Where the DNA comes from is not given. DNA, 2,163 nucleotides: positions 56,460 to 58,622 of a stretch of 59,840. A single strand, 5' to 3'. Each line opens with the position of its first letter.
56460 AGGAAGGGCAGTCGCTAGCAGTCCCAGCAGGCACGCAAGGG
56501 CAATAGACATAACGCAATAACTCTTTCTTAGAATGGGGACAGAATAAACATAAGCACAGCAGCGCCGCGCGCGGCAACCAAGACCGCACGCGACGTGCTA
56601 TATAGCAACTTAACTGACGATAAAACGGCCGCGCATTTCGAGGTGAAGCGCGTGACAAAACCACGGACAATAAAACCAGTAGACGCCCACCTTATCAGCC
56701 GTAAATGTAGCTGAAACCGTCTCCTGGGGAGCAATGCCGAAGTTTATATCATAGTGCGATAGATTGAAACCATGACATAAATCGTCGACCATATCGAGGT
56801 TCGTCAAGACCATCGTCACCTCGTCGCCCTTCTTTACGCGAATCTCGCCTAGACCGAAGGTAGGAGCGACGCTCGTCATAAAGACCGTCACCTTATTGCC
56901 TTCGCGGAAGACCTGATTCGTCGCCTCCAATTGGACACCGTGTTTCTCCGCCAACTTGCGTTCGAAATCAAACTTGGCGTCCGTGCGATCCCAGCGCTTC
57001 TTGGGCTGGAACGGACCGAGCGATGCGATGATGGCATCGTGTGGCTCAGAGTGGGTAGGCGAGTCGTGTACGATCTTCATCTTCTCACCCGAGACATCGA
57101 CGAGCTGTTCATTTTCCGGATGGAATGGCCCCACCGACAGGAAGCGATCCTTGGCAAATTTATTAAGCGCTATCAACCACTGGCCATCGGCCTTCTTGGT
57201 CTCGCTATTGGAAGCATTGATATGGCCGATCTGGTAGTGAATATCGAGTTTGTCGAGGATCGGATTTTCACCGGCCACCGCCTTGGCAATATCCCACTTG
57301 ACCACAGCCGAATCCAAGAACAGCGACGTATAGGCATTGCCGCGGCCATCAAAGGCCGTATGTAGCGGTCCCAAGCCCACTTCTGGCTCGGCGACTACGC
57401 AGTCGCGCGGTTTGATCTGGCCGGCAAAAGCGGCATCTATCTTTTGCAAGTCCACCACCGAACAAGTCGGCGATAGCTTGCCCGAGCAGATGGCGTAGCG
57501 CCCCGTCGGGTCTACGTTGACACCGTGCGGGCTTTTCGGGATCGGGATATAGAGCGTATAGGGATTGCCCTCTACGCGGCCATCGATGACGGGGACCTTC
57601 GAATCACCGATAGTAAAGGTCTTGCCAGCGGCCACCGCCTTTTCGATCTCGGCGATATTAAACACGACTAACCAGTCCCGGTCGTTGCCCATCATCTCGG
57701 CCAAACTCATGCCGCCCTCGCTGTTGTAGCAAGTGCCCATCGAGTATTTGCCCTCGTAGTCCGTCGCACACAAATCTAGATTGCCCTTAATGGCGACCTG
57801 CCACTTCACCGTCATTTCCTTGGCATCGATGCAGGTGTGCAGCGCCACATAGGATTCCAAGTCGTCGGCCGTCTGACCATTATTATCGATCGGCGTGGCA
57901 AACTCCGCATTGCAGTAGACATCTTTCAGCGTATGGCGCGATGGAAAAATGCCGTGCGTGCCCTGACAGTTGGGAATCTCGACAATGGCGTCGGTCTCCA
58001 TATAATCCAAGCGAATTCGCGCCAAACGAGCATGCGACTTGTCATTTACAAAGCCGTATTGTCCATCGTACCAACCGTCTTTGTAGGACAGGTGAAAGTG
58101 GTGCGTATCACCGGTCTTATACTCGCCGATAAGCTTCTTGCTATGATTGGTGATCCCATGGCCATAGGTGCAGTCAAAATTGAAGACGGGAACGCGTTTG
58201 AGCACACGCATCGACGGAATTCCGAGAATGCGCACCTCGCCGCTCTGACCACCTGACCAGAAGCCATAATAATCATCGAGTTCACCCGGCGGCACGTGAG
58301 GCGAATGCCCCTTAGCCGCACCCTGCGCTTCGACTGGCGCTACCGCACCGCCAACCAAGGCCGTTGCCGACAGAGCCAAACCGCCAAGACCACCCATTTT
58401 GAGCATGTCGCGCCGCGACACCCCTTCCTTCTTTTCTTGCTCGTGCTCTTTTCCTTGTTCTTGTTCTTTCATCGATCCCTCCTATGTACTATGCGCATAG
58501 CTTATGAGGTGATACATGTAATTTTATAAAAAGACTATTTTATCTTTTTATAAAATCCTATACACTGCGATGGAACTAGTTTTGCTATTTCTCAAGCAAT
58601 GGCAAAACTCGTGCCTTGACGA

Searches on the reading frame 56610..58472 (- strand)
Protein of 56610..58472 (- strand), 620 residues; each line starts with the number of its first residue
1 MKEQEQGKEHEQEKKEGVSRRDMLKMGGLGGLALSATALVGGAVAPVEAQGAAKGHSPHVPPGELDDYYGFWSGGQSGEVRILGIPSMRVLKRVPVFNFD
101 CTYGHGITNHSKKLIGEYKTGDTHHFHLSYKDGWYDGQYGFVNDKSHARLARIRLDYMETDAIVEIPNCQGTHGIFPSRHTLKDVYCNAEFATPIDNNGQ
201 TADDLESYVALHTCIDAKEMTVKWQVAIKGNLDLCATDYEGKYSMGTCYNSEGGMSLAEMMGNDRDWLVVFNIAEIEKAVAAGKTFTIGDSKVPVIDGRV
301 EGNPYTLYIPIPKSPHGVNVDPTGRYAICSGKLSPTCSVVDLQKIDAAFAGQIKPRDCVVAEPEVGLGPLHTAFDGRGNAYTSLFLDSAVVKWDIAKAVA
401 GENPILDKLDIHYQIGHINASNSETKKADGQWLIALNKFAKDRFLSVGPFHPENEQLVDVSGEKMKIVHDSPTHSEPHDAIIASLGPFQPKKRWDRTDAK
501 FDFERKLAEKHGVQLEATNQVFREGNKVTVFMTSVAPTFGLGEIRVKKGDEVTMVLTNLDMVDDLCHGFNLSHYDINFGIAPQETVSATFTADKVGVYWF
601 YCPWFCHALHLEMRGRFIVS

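Call 59: search_protein_families(library=pfam, proteins=[window:56610-58472:-], max_evalue=0.0001)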
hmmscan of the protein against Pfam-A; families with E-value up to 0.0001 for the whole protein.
window:56610-58472:- (620 aa): 3 families
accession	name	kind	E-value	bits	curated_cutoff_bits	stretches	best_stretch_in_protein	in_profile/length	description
PF18764.7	nos_propeller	-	9.9e-36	122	30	1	408-478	1-71/71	Nitrous oxide reductase propeller repeat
PF18793.7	nos_propeller_2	-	2.7e-20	73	29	1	166-233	1-69/70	Nitrous oxide reductase propeller repeat 2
PF13473.12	Cupredoxin_1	-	6.5e-05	23.3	27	0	532-619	25-104/104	Cupredoxin-like domain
